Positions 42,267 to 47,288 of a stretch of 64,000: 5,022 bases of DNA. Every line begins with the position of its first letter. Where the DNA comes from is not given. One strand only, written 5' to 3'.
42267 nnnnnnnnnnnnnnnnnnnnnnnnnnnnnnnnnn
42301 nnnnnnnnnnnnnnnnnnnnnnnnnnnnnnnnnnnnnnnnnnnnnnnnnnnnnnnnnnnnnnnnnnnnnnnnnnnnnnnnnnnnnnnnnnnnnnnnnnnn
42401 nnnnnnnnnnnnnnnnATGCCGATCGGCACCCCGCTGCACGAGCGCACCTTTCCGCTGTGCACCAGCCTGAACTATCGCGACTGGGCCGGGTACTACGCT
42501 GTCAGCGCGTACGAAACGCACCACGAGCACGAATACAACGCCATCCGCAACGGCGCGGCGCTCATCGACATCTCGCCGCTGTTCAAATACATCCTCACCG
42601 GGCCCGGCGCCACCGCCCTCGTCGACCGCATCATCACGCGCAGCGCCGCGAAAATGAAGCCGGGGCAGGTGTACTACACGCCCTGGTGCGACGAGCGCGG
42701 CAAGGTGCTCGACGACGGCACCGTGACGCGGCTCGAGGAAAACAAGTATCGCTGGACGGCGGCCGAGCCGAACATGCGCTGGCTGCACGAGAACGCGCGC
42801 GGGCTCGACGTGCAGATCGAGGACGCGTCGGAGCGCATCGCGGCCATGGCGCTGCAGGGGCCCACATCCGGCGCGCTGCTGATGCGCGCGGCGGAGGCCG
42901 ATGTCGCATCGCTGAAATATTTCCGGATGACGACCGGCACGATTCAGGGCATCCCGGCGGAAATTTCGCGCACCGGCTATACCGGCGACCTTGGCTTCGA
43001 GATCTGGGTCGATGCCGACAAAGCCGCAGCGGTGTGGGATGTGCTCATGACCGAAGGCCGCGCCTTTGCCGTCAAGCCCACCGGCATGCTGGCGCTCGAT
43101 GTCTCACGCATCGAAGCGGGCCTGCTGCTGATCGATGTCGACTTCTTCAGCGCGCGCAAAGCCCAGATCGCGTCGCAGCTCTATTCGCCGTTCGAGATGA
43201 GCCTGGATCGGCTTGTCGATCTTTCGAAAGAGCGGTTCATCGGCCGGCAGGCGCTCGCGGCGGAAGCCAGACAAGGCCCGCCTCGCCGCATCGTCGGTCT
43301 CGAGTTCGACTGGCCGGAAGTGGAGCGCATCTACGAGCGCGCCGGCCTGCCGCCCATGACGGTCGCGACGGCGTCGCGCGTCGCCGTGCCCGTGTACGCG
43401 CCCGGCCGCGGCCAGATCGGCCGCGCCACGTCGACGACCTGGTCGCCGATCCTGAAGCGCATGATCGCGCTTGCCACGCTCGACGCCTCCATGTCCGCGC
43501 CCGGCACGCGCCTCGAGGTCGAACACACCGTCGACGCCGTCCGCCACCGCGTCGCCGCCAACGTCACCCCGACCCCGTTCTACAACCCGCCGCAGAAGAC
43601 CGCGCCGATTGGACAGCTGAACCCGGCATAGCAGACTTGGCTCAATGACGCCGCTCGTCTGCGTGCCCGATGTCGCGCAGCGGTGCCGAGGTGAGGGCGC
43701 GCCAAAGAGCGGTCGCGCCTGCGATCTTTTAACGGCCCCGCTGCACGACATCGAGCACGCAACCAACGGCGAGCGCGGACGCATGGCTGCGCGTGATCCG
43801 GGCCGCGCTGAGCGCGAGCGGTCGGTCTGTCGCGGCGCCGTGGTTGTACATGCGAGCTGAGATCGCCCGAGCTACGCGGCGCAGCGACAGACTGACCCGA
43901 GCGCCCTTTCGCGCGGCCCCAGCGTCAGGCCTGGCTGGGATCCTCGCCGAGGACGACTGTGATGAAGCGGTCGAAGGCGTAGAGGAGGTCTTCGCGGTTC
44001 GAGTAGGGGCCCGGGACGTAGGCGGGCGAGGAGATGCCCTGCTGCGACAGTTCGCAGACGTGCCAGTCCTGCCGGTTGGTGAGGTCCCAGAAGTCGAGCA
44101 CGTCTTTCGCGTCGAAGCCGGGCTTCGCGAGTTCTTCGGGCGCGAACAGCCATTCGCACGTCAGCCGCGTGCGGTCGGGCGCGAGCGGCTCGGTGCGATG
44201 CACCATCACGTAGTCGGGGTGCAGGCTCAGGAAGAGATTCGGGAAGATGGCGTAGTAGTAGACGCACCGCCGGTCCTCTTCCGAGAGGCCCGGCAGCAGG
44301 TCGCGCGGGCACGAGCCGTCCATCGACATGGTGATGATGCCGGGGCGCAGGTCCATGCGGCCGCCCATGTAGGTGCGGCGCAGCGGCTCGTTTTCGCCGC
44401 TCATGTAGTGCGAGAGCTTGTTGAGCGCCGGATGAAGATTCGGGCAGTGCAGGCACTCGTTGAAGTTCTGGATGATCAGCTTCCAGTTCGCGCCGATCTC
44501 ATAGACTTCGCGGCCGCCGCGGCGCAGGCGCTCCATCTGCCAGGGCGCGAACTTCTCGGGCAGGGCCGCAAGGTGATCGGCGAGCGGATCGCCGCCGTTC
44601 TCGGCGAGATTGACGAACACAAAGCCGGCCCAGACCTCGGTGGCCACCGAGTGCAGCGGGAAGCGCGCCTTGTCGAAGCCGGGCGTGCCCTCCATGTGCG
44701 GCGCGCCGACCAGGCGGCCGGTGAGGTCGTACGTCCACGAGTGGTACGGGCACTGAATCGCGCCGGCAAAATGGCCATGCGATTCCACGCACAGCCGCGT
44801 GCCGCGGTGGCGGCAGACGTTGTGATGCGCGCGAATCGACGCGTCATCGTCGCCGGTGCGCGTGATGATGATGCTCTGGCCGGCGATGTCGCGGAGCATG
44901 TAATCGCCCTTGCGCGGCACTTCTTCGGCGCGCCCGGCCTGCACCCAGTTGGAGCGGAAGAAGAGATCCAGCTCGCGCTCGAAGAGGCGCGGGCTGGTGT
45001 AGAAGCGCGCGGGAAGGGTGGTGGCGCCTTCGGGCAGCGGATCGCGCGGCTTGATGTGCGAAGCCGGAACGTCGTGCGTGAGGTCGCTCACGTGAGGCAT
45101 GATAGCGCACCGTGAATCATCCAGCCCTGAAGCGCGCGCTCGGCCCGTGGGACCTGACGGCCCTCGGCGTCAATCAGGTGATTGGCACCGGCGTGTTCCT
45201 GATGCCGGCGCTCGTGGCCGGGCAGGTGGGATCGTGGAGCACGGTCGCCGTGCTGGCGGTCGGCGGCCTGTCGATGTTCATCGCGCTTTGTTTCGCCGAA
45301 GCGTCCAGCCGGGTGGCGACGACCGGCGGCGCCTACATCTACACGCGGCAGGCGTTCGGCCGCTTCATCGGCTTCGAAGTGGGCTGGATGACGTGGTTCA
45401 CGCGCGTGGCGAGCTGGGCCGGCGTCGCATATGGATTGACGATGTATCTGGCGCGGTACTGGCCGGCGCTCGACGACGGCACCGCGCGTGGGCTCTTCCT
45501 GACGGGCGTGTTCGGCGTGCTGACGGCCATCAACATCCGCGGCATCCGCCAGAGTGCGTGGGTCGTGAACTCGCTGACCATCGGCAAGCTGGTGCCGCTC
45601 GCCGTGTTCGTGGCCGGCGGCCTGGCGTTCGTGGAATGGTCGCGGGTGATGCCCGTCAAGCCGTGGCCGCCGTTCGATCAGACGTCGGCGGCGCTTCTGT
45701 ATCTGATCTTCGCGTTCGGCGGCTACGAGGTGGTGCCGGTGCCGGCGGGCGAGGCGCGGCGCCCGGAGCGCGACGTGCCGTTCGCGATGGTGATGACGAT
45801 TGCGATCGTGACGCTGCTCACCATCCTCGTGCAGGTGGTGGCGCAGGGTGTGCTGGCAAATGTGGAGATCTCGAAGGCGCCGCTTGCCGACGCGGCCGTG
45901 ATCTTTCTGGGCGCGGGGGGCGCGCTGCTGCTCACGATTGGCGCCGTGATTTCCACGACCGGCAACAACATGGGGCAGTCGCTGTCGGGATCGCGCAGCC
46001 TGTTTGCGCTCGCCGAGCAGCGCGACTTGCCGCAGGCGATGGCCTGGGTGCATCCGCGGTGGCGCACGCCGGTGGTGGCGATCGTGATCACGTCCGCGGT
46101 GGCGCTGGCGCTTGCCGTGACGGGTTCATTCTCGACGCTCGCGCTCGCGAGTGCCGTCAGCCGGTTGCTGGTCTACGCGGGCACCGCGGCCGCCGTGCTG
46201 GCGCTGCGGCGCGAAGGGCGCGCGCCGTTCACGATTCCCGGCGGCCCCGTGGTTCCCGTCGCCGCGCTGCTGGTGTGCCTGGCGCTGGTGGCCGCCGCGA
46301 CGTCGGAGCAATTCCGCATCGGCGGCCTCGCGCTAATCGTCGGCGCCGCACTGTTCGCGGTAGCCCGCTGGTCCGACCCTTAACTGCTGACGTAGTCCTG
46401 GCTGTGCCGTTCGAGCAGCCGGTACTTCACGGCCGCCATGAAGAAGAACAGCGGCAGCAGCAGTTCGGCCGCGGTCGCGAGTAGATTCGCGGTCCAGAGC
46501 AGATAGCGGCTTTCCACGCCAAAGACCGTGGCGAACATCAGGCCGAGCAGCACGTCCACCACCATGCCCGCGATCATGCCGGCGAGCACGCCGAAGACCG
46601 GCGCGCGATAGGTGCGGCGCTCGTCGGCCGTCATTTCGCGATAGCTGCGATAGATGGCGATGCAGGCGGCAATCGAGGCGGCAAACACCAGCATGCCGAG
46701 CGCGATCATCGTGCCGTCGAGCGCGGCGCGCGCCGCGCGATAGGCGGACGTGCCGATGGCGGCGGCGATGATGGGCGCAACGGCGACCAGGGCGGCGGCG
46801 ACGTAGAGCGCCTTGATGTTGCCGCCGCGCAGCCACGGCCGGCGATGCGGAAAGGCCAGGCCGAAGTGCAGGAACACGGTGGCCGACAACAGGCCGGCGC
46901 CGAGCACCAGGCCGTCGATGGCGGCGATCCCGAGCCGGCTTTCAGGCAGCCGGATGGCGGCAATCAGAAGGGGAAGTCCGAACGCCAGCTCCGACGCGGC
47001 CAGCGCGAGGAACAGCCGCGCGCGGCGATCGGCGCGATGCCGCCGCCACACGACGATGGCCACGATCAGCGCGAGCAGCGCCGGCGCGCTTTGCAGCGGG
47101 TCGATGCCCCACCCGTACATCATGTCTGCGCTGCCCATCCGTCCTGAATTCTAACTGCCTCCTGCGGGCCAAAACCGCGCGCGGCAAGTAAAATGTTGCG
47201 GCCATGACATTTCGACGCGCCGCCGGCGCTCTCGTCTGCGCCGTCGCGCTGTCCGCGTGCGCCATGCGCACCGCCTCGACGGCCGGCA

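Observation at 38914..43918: Near-identical 118-bp inverted repeats bracket a 4.8-kb three-gene metabolic cassette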

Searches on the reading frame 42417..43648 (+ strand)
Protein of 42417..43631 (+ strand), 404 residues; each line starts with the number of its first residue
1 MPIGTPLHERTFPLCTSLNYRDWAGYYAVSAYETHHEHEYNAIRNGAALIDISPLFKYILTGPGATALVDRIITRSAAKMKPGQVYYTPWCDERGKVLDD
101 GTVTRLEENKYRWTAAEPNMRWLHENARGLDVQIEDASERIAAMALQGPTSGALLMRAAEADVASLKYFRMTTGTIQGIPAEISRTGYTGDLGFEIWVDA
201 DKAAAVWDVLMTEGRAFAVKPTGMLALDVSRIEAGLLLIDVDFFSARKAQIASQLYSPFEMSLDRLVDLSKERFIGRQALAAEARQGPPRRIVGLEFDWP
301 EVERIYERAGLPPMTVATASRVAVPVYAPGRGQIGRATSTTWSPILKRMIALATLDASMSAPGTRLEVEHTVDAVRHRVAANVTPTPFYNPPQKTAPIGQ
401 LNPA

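Call 8: search_protein_families(library=pfam, proteins=[window:42458-43648:+])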
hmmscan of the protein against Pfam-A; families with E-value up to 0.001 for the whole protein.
window:42458-43648:+ (396 aa): 0 families

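Call 64: search_protein_families(library=ncbifam, max_evalue=1e-10, proteins=[window:42426-43631:+])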
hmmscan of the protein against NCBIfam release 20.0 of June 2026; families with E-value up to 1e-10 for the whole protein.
window:42426-43631:+ (401 aa): 8 families
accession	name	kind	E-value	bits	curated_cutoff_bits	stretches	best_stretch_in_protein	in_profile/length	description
NF053776.1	TmaoDeMthMsil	equivalog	3e-83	280.7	1100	1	5-391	391-759/763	trimethylamine N-oxide demethylase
NF001567.0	PRK00389.1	subfamily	1.8e-63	214.6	300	1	17-389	19-356/359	glycine cleavage system aminomethyltransferase GcvT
TIGR00528.1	gcvT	equivalog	3.3e-46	157.9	235.85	1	2-386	4-360/362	glycine cleavage system aminomethyltransferase GcvT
TIGR01372.1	soxA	subfamily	6.1e-45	153.4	1164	1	33-388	646-989/996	sarcosine oxidase subunit alpha family protein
NF009133.0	PRK12486.1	equivalog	2.3e-42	145.3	410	1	34-378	45-365/369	dimethylsulfoniopropionate demethylase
NF010093.0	PRK13579.1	equivalog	5.1e-41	140.7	459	1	19-387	27-365/371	glycine cleavage system aminomethyltransferase GcvT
NF047633.1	SyrngDmethDesA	equivalog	2.4e-19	69.2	800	1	23-232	26-248/453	syringate O-demethylase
NF047885.1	VanMgalDeMLigM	equivalog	7.5e-18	64.7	580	1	25-233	27-250/461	vanillate/3-O-methylgallate O-demethylase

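Call 67: find_encoding_contigs(protein=window:42417-43631:+, flank=10000, max_places=6)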
Protein window:42417-43631:+ (404 aa): 3 contigs read that carry it; 3 places shown.
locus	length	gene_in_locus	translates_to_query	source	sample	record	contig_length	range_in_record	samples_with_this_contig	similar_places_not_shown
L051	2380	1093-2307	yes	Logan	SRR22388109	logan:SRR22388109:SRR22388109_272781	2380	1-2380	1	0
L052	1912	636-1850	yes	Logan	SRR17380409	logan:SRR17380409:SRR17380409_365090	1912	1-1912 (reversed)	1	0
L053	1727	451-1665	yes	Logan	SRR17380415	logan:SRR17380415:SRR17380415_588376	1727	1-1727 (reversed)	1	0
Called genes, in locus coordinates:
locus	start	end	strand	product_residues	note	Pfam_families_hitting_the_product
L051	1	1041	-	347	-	?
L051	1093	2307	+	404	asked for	PF01571:GCV_T, PF08669:GCV_T_C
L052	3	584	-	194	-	?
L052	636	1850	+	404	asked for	PF01571:GCV_T, PF08669:GCV_T_C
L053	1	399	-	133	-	?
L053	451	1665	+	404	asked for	PF01571:GCV_T, PF08669:GCV_T_C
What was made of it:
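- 42417..43631 (+): GcvT-family aminomethyltransferase-like protein, 404 aa, divergent from the two oxidoreductase genes. The exact protein is on Logan contigs (call 67).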

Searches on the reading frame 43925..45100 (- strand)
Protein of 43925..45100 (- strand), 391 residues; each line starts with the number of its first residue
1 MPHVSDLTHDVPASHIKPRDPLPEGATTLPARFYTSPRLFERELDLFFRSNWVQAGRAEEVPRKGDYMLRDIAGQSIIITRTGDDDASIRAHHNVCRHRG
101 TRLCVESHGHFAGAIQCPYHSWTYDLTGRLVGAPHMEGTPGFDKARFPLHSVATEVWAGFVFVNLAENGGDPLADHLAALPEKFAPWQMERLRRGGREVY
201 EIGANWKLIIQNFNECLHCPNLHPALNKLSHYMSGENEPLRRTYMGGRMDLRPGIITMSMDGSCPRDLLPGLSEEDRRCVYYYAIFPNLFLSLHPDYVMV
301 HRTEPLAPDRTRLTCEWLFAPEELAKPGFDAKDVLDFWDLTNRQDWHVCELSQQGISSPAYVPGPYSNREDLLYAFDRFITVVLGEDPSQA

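Call 8: search_protein_families(library=pfam, proteins=[window:43925-45100:-])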
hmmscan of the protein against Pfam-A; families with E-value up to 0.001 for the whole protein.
window:43925-45100:- (391 aa): 2 families
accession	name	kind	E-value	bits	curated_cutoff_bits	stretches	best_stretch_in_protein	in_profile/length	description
PF00848.25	Ring_hydroxyl_A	-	1.1e-50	172.8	24.9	1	189-380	1-202/208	Ring hydroxylating alpha subunit (catalytic domain)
PF00355.32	Rieske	-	1.5e-17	63.7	20.3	1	51-140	1-85/88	Rieske [2Fe-2S] domain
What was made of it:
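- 43925..45100 (-): Right flanking gene, outside the bracket: Rieske ring-hydroxylating oxygenase alpha subunit, GbcA-like. Pfam PF00355 and PF00848 (call 8).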

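Call 64: search_protein_families(library=ncbifam, max_evalue=1e-10, proteins=[window:43925-45100:-])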
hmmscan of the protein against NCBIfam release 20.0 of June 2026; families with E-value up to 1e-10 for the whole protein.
window:43925-45100:- (391 aa): 5 families
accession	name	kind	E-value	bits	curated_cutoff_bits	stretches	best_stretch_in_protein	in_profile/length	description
NF058607.1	GlBtMonoOxGbcA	equivalog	1.8e-68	230.9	670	2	27-233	31-233/420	glycine betaine monooxygenase oxygenase subunit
TIGR03228.1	anthran_1_2_A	equivalog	2.6e-25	89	671.9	1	31-222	18-212/438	anthranilate 1,2-dioxygenase large subunit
NF042946.1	3PPDioc_HcaE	equivalog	1.1e-20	74.1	830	1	31-214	18-204/450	3-phenylpropionate/cinnamic acid dioxygenase subunit alpha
NF041684.1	ant_diox_AndAc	equivalog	1.7e-20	73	750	1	26-223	20-222/418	anthranilate 1,2-dioxygenase large subunit AndAc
TIGR03229.1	benzo_1_2_benA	equivalog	8.2e-20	71.1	780.95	1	25-223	12-215/433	benzoate 1,2-dioxygenase large subunit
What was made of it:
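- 43925..45100 (-): NCBIfam hit below its cut-off (call 64).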

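Call 66: find_encoding_contigs(protein=window:43925-45100:-, flank=10000, max_places=6)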
Protein window:43925-45100:- (391 aa): 4 contigs read that carry it; 3 places shown.
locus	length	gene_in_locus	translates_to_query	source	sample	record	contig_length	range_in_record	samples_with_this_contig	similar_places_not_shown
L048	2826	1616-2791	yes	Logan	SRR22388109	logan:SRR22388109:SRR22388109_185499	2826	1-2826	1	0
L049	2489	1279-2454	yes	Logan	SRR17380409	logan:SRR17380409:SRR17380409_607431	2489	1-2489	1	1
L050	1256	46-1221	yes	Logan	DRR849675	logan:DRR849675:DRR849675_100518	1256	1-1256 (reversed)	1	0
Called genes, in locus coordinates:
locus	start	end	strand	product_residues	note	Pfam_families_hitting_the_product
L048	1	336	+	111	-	?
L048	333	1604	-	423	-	PF00324:AA_permease, PF13520:AA_permease_2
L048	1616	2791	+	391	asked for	PF00355:Rieske, PF00848:Ring_hydroxyl_A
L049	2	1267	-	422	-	?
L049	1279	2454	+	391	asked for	PF00355:Rieske, PF00848:Ring_hydroxyl_A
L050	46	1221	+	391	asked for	PF00355:Rieske, PF00848:Ring_hydroxyl_A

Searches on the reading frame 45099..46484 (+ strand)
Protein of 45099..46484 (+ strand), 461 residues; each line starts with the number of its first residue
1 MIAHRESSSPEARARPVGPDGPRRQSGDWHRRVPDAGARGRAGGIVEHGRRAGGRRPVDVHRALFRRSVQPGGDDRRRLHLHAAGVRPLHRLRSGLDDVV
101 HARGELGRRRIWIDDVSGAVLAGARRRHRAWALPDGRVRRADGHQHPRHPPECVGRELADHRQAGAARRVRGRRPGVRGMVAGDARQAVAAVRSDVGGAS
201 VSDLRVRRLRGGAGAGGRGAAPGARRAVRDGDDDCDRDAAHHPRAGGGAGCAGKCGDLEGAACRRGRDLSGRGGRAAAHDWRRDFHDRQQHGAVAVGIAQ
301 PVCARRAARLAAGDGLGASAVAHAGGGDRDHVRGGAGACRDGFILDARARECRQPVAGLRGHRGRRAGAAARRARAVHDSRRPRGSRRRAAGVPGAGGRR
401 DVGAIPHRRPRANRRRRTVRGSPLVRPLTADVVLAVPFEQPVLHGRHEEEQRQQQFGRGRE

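Call 11: search_protein_families(library=pfam, proteins=[window:45099-46484:+])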
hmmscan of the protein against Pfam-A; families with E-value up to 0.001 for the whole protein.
window:45099-46484:+ (461 aa): 0 families

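Call 64: search_protein_families(library=ncbifam, max_evalue=1e-10, proteins=[window:45112-46383:+])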
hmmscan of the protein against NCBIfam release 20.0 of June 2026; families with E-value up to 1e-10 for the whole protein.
window:45112-46383:+ (423 aa): 13 families
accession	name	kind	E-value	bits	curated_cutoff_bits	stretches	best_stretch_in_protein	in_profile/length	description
TIGR00909.1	2A0306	subfamily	5.2e-62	210.2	556.8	1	6-415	1-426/429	amino acid transporter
NF053761.1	BrChAATpBcaP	equivalog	2.4e-45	155.4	690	1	4-414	18-447/460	branched-chain amino acid transporter BcaP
TIGR00905.1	2A0302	subfamily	9.7e-33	113.7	409.05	1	8-419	7-436/473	basic amino acid/polyamine antiporter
TIGR00908.1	2A0305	equivalog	7.2e-32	110.8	381.75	1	3-400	2-409/442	ethanolamine permease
TIGR00911.1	2A0308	subfamily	2.3e-31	108.9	701.8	1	5-400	43-452/505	L-type amino acid transporter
TIGR00906.1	2A0303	subfamily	7.9e-26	90.6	681.7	2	198-367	258-428/602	cationic amino acid transport permease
TIGR03810.1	arg_ornith_anti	equivalog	1.6e-24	86.4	591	1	14-419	7-431/468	arginine-ornithine antiporter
NF007929.0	PRK10644.1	equivalog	4.6e-23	81.6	574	1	16-417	16-426/445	arginine/agmatine antiporter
NF008466.1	PRK11357.1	equivalog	1.2e-19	70.6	800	1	2-406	2-418/446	fructoselysine/psicoselysine transporter FrlA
NF008245.0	PRK11021.1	equivalog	1.8e-15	56.9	284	1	6-358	4-350/419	L-methionine/branched-chain amino acid transporter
NF007938.0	PRK10655.1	equivalog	7.8e-15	55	409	1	8-416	6-425/438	putrescine-ornithine antiporter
TIGR00913.1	2A0310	subfamily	6.2e-13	48.3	578.7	1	10-332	4-351/480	amino acid permease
TIGR01773.1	GABAperm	equivalog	6.7e-13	48.2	678.1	1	14-368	18-388/452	GABA permease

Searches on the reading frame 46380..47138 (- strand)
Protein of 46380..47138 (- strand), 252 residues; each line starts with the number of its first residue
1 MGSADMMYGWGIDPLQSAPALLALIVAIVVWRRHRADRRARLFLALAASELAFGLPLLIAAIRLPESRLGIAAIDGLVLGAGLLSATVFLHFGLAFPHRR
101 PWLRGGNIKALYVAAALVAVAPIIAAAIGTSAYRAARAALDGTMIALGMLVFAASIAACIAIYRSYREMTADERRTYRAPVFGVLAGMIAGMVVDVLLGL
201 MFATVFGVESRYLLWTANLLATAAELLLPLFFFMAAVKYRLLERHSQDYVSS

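Call 11: search_protein_families(library=pfam, proteins=[window:46380-47138:-])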
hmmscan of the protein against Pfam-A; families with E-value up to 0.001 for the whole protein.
window:46380-47138:- (252 aa): 1 family
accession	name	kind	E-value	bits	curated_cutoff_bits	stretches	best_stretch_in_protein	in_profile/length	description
PF16927.11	HisKA_7TM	-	0.00019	21.8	28.6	1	19-195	5-187/224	N-terminal 7TM region of histidine kinase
